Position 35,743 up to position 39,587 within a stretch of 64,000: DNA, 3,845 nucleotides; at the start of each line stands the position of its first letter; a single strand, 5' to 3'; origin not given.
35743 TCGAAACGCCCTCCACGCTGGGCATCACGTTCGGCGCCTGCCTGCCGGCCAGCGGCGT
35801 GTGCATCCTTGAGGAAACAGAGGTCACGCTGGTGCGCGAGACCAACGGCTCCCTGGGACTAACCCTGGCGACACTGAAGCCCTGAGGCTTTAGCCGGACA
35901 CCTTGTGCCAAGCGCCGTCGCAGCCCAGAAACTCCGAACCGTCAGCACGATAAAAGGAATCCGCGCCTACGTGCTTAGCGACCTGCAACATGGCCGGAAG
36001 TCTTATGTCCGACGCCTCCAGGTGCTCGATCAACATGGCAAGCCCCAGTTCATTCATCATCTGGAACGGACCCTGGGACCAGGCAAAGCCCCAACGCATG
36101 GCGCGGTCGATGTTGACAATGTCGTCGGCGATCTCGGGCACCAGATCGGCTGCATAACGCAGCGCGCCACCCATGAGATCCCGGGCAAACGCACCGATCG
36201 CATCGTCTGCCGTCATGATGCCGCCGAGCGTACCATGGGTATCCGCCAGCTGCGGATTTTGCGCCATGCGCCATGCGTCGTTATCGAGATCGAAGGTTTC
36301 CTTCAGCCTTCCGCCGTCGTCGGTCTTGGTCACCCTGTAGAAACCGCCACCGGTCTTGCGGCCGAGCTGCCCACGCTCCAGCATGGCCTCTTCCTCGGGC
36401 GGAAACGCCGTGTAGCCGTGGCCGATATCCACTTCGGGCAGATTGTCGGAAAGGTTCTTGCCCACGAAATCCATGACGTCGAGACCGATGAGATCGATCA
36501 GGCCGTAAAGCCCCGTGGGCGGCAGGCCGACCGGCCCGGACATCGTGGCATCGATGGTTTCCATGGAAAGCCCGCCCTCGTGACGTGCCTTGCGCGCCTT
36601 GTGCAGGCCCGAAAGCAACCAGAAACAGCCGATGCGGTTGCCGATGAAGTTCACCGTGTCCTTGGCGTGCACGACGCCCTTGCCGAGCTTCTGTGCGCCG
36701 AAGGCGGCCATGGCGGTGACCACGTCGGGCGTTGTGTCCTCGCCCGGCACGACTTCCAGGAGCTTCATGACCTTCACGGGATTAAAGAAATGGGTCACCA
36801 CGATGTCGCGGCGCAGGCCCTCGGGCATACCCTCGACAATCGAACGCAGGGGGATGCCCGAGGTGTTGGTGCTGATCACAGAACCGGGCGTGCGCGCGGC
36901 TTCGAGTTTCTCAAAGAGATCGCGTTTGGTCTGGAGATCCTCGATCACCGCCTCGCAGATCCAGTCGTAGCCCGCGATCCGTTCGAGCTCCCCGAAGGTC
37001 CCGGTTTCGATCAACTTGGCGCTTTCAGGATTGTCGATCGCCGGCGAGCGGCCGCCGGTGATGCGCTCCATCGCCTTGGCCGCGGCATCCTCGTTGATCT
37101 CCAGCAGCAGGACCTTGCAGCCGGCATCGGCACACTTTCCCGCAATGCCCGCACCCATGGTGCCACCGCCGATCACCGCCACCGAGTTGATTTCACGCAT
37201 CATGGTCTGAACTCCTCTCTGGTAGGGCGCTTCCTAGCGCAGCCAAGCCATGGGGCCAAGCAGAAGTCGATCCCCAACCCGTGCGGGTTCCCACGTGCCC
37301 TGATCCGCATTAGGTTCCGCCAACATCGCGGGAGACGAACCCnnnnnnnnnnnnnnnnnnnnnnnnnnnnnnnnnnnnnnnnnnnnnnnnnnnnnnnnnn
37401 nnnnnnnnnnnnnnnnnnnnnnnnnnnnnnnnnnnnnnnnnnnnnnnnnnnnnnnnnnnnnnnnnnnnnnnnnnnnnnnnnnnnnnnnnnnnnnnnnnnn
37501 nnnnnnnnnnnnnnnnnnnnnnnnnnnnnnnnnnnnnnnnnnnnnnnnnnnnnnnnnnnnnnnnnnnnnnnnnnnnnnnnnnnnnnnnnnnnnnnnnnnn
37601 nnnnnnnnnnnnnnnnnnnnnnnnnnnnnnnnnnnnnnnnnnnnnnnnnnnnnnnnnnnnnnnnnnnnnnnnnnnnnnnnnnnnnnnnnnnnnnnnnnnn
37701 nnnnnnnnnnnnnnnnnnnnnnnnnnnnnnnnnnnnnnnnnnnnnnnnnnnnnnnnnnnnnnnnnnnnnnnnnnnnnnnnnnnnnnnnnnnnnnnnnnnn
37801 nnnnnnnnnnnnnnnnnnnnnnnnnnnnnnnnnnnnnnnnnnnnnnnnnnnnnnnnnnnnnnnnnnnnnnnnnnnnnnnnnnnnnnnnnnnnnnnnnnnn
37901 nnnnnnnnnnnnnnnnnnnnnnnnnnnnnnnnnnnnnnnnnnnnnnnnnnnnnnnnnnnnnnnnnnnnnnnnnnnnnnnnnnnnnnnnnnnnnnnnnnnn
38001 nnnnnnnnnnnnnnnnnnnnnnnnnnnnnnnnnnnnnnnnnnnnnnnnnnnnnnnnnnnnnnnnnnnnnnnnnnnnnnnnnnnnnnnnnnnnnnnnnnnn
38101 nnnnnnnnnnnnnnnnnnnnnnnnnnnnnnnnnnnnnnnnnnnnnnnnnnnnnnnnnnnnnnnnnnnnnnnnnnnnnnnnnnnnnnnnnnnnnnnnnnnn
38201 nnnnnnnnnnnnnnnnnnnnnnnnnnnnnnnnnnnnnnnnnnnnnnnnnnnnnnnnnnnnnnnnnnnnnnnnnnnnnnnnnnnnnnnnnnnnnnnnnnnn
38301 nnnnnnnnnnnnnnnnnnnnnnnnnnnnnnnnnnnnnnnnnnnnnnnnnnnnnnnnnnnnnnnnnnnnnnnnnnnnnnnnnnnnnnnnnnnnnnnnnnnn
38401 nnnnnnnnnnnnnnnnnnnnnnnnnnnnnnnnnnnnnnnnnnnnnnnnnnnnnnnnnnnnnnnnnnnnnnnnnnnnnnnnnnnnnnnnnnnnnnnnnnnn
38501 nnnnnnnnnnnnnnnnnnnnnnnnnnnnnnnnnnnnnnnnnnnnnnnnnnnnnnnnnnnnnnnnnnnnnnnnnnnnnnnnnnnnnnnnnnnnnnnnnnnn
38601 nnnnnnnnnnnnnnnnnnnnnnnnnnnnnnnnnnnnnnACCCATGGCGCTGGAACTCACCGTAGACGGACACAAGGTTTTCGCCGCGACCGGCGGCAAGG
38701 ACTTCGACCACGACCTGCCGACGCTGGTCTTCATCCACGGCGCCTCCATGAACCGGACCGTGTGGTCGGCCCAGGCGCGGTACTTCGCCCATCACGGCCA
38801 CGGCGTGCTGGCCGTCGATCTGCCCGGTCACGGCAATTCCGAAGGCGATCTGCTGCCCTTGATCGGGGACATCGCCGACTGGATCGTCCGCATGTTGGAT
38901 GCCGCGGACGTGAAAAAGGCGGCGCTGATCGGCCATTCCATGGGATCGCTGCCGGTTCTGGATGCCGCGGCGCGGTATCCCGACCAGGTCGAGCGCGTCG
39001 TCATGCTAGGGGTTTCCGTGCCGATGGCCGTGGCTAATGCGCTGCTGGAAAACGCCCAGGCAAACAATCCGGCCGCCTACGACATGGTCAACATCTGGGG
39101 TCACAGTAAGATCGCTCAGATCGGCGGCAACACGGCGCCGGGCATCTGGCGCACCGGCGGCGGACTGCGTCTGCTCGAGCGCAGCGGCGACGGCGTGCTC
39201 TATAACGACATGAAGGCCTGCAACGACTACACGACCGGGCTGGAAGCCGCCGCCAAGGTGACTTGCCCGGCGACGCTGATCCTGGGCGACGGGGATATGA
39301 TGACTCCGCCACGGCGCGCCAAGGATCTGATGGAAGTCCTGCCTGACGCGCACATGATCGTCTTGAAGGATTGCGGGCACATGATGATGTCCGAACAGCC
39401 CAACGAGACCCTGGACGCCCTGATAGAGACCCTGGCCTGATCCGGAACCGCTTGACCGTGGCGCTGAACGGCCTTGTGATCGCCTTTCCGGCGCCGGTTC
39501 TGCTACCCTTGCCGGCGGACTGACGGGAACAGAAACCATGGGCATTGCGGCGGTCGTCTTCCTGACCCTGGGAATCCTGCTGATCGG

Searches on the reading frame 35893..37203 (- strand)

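Call 58: search_protein_families(library=pfam, proteins=[window:35893-37203:-], max_evalue=0.001)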
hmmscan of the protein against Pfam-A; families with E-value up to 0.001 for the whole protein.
window:35893-37203:- (437 aa): 4 families
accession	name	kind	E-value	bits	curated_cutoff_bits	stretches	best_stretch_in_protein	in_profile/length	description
PF02737.24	3HCDH_N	-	6.8e-45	153.6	22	1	7-183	1-180/180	3-hydroxyacyl-CoA dehydrogenase, NAD binding domain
PF00725.27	3HCDH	-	2.2e-17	63.8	22.1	1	186-290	2-96/97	3-hydroxyacyl-CoA dehydrogenase, C-terminal domain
PF01266.30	DAO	-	3e-05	24.2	27.9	1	8-68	2-58/353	FAD dependent oxidoreductase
PF03446.21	NAD_binding_2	-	0.00018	22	21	1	8-47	2-41/161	NAD binding domain of 6-phosphogluconate dehydrogenase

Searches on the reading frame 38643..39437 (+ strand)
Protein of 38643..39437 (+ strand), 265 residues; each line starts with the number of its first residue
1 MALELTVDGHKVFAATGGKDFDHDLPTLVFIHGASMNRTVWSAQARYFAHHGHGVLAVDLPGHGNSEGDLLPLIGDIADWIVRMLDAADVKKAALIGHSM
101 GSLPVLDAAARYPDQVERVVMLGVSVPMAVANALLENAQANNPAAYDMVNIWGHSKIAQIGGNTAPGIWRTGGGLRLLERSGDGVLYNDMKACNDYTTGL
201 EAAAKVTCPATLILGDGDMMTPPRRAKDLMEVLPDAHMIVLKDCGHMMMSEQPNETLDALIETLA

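Call 58: search_protein_families(library=pfam, proteins=[window:38643-39437:+], max_evalue=0.001)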
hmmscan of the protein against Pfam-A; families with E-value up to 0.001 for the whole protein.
window:38643-39437:+ (265 aa): 10 families
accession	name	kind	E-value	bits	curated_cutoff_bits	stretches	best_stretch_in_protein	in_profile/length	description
PF00561.26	Abhydrolase_1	-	2.8e-26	93.1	25.8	1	26-143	1-121/245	alpha/beta hydrolase fold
PF12697.13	Abhydrolase_6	-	9.6e-25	88.9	26.3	1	28-258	1-216/217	Alpha/beta hydrolase family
PF12146.15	Hydrolase_4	-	1.2e-18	67.7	27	1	27-125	6-110/239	Serine aminopeptidase, S33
PF00975.26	Thioesterase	-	4.6e-06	27.5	26.4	1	30-259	5-221/226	Thioesterase domain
PF07224.18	Chlorophyllase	-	4.6e-05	22.8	26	1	25-103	42-128/301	Chlorophyllase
PF03403.19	PAF-AH_p_II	-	0.00012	21.2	20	0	24-59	99-134/372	Platelet-activating factor acetylhydrolase, isoform II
PF00756.26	Esterase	-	0.00013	22.3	22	1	78-123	103-147/251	Putative esterase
PF06821.19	Ser_hydrolase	-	0.00014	22.3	22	0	76-123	38-89/172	Serine hydrolase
PF08386.16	Abhydrolase_4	-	0.00025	21.5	21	1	204-262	31-88/103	TAP-like protein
PF03096.20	Ndr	-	0.00098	18.4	23.3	0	55-124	58-132/283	Ndr family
